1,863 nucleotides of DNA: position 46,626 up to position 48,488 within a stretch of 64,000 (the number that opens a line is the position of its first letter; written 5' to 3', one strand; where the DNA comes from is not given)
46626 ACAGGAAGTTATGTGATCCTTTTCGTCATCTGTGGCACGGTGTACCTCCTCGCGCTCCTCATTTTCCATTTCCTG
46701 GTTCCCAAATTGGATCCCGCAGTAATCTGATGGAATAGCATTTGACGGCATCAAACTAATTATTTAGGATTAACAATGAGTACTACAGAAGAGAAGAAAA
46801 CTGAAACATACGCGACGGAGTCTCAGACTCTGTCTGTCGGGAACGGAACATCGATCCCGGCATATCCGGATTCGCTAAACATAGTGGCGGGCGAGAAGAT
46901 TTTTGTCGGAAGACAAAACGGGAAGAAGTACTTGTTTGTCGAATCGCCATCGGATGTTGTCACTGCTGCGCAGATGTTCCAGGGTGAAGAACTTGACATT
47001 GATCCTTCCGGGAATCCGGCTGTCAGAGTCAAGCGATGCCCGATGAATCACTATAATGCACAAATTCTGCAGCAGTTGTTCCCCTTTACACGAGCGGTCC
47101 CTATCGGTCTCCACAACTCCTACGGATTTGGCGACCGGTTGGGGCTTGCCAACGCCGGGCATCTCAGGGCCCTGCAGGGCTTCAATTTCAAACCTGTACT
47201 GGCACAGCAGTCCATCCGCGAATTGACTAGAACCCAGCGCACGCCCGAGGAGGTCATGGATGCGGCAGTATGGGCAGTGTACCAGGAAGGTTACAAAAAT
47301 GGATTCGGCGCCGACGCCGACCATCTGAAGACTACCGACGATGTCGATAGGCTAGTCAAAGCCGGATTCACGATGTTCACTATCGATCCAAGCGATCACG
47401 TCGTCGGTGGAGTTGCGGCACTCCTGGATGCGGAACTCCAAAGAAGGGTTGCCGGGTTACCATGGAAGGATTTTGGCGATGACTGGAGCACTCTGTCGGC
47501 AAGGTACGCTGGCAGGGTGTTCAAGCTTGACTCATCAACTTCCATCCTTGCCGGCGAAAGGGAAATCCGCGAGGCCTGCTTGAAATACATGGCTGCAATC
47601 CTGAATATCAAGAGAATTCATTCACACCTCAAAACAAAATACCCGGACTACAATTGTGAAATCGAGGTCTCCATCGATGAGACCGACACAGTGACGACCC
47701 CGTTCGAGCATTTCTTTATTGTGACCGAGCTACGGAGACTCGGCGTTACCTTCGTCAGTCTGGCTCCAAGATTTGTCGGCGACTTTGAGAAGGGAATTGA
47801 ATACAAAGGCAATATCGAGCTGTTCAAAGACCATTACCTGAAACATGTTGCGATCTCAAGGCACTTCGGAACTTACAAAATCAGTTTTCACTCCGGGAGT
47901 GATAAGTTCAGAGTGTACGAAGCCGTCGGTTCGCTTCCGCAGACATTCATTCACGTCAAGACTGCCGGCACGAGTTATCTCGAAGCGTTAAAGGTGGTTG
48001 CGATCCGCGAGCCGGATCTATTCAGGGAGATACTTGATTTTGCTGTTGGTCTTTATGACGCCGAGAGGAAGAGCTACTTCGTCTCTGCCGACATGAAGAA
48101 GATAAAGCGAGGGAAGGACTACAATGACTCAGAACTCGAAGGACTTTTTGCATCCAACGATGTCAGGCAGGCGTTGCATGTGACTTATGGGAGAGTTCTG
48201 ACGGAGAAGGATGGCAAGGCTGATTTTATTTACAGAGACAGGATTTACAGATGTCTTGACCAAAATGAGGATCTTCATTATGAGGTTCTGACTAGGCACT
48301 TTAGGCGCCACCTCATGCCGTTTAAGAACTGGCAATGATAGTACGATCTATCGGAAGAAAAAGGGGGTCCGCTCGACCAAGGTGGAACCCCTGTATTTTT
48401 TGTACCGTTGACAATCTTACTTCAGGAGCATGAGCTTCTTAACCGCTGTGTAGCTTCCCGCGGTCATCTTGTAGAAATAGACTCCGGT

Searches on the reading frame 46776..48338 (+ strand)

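Call 13: search_protein_families(library=pfam, proteins=[window:46776-48338:+], max_evalue=0.001)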
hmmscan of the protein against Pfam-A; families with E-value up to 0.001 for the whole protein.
window:46776-48338:+ (520 aa): 1 family
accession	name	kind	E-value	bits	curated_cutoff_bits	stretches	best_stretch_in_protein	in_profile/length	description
PF16257.11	UxaE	-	6.3e-160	533.4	27.1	1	30-513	1-472/475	tagaturonate epimerase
